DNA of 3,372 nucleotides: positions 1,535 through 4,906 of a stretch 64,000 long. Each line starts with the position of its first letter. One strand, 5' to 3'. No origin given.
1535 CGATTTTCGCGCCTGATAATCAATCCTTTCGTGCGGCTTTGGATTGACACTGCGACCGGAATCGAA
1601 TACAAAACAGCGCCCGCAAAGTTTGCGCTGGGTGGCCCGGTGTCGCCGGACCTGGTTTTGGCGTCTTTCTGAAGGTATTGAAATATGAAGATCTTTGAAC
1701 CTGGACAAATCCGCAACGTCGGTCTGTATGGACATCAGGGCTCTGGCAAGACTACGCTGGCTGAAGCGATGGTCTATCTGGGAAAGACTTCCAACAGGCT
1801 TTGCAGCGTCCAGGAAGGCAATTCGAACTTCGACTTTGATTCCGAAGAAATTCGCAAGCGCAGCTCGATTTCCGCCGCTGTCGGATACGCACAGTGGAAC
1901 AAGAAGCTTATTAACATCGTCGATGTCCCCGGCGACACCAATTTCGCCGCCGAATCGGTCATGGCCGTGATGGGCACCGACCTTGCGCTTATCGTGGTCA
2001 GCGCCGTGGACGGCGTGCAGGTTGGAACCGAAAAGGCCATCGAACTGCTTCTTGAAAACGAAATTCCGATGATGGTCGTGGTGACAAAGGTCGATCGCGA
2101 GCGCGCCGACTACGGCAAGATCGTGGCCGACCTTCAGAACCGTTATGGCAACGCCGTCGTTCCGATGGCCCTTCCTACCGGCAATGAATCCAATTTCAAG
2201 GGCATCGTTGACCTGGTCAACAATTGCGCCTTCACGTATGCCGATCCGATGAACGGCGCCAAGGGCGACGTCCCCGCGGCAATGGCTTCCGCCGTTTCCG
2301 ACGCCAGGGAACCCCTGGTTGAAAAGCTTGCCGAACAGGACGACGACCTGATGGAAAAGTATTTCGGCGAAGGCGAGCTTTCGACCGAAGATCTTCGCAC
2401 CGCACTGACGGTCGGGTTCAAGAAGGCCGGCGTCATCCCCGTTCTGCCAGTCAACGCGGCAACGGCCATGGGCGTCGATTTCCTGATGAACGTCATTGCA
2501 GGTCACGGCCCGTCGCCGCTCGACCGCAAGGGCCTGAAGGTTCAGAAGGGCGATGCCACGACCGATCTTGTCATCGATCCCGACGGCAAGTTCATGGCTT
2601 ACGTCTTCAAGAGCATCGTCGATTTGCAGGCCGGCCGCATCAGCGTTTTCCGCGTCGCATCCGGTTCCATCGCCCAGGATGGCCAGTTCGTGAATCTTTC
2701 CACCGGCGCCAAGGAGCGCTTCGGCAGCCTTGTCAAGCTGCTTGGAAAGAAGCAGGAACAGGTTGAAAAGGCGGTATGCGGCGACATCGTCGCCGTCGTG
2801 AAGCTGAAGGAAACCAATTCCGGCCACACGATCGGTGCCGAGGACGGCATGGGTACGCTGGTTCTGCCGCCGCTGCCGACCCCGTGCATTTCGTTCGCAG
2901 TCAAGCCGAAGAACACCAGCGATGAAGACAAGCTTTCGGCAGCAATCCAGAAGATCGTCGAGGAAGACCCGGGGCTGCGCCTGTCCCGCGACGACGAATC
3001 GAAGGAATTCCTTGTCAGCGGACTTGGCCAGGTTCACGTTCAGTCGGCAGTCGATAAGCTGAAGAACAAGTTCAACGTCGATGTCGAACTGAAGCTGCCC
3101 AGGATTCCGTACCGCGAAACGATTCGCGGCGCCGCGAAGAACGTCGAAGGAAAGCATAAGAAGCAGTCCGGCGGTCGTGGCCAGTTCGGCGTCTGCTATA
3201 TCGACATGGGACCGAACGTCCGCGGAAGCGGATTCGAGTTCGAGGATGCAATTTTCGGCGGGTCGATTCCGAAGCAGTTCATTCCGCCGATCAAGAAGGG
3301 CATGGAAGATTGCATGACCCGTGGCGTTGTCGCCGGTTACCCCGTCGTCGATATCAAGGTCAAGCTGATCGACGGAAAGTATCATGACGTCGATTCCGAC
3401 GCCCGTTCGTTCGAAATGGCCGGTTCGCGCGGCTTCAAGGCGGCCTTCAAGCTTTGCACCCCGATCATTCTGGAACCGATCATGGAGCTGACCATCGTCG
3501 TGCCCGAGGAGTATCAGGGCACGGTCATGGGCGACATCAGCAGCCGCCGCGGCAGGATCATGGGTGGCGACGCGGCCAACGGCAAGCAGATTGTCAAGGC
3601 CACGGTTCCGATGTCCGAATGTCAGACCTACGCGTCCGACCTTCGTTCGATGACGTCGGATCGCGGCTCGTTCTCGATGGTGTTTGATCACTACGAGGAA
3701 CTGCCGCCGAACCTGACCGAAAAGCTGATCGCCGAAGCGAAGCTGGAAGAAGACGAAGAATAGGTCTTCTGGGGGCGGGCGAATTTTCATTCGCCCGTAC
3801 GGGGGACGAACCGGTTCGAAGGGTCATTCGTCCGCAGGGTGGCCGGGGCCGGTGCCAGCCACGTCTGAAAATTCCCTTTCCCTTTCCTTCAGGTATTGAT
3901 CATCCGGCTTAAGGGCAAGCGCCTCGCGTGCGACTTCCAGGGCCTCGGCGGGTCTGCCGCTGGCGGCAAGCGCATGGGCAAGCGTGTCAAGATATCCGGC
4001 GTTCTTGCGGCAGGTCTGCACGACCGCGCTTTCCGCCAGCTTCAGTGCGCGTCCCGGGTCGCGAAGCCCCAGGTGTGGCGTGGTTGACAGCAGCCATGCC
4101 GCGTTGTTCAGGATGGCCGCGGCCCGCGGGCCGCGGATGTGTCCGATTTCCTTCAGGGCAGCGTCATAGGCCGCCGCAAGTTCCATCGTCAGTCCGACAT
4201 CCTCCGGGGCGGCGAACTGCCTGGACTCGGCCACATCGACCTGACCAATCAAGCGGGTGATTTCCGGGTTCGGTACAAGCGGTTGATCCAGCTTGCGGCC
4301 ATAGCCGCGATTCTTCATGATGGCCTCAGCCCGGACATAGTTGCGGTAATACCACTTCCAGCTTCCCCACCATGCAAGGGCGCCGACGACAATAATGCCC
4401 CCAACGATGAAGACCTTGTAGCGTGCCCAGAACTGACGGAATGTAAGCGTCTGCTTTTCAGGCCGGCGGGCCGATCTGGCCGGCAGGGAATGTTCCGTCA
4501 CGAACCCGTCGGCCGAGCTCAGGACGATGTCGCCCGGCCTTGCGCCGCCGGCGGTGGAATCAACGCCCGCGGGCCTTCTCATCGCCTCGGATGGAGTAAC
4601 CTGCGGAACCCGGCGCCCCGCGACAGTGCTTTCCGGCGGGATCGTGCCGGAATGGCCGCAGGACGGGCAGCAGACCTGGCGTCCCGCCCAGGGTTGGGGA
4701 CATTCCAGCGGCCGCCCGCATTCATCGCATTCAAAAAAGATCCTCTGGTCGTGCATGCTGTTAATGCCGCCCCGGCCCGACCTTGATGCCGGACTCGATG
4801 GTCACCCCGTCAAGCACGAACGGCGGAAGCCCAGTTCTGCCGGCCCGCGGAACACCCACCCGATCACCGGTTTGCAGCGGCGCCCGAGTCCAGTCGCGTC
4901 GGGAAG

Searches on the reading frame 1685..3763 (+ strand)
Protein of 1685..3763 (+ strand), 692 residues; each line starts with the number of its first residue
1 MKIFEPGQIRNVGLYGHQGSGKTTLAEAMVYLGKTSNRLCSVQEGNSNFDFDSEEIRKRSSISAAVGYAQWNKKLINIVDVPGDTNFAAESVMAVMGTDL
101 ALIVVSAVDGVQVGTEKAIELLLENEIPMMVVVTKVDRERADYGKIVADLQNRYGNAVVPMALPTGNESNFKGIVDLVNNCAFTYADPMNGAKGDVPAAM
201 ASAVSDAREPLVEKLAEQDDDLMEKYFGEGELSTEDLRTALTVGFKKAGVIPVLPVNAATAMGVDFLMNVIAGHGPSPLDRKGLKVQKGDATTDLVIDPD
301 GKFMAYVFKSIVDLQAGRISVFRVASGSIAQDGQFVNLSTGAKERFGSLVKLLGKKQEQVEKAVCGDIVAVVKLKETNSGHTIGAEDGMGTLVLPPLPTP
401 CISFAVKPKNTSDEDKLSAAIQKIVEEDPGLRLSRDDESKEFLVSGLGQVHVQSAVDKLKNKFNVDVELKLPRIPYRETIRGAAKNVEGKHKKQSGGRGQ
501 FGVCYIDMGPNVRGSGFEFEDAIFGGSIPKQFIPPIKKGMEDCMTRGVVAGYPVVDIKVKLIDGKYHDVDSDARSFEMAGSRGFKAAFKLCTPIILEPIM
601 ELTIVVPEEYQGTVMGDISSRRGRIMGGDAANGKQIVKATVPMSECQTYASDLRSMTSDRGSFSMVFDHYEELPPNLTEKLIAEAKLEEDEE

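Call 8: search_protein_families(library=pfam, proteins=[window:1685-3763:+])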
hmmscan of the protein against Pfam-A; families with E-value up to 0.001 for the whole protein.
window:1685-3763:+ (692 aa): 7 families
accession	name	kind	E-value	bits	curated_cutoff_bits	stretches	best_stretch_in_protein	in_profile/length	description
PF03764.24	EFG_IV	-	1.7e-41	141.2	24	1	472-590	1-119/121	Elongation factor G, domain IV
PF00009.33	GTP_EFTU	-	1.1e-34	120.1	26.5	1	8-274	2-185/188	Elongation factor Tu GTP binding domain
PF00679.30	EFG_C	-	2.8e-28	98.2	27.9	1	595-680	2-88/89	Elongation factor G C-terminus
PF14492.12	EFG_III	-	8.9e-26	90.2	27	1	397-470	1-74/75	Elongation Factor G, domain III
PF22042.2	EF-G_D2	-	2.3e-15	56.9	27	1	302-383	1-81/84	Elongation factor G domain 2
PF03144.31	GTP_EFTU_D2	-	4.9e-08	33.7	30.3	1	317-383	1-72/73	Elongation factor Tu domain 2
PF01926.29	MMR_HSR1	-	0.0003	21.3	21.9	0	12-135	2-113/113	50S ribosome-binding GTPase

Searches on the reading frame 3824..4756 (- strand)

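Call 8: search_protein_families(library=pfam, proteins=[window:3824-4756:-])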
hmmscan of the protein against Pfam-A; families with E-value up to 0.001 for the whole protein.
window:3824-4756:- (310 aa): 2 families
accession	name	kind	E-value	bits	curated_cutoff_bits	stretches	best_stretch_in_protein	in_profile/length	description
PF13428.12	TPR_14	-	4.4e-05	24.2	23.5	1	256-288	4-36/44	Tetratricopeptide repeat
PF07719.23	TPR_2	-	8.2e-05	22.9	27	1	255-286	3-34/34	Tetratricopeptide repeat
